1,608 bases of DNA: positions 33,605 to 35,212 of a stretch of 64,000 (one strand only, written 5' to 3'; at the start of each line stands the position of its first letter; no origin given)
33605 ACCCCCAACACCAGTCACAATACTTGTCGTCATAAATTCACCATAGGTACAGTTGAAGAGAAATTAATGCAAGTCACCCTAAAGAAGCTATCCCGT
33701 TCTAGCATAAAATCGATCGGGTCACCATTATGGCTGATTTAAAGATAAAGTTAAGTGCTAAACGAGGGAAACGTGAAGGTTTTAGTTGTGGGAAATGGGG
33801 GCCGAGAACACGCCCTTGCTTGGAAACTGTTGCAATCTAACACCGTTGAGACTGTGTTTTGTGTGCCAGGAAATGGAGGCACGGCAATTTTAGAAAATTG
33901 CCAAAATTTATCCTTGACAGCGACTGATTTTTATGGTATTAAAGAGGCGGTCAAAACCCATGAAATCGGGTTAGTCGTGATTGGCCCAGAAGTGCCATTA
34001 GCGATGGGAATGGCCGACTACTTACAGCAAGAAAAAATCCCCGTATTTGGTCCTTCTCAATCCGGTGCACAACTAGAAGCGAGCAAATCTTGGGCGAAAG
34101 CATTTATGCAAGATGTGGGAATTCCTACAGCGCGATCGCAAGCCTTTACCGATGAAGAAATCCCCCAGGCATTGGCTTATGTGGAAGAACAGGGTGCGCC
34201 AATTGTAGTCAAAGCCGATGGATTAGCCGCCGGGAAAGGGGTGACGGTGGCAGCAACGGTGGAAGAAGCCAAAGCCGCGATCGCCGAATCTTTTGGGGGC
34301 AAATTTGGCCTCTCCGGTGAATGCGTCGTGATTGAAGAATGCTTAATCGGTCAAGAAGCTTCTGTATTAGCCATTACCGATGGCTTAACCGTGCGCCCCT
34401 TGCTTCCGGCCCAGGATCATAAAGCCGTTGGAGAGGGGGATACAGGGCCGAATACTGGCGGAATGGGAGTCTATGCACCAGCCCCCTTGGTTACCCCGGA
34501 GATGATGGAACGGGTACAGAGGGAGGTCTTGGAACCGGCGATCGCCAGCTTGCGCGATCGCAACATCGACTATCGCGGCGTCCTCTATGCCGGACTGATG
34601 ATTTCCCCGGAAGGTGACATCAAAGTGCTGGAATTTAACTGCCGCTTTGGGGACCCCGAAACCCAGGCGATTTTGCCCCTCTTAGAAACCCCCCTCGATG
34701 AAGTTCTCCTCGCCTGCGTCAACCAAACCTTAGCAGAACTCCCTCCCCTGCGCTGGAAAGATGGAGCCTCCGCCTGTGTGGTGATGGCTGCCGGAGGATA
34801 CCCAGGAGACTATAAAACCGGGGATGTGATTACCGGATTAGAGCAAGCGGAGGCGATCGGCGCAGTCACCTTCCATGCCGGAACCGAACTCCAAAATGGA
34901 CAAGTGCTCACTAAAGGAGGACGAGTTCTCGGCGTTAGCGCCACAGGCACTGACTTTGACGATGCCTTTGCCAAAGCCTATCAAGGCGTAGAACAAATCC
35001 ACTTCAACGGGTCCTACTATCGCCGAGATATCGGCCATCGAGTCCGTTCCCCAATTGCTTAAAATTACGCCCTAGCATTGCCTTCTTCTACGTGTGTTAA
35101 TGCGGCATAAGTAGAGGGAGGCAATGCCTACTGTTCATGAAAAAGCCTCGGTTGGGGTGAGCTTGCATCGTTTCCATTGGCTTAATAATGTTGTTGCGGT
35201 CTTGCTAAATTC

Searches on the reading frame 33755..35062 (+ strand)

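Call 83: search_protein_families(library=padloc, proteins=[window:33755-35062:+], max_evalue=0.001)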
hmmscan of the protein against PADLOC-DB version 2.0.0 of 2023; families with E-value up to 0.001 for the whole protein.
window:33755-35062:+ (435 aa): 0 families

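Call 84: search_protein_families(library=pfam, proteins=[window:33755-35062:+], max_evalue=0.001)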
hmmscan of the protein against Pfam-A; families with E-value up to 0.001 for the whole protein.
window:33755-35062:+ (435 aa): 5 families
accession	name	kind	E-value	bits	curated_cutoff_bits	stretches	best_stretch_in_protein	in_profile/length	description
PF01071.24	GARS_A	-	1.1e-74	251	27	1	109-303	1-194/194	Phosphoribosylglycinamide synthetase, ATP-grasp (A) domain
PF02844.21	GARS_N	-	4.7e-36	124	29.5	1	8-108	2-100/100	Phosphoribosylglycinamide synthetase, N domain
PF02843.22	GARS_C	-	2.6e-33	114.6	34.8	1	340-429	2-92/92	Phosphoribosylglycinamide synthetase, C domain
PF02786.22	CPSase_L_D2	-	1.3e-08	35.1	19.8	1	111-297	2-179/211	Carbamoyl-phosphate synthase L chain, ATP binding domain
PF07478.18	Dala_Dala_lig_C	-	0.0007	19.6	24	0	117-208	1-92/204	D-ala D-ala ligase C-terminus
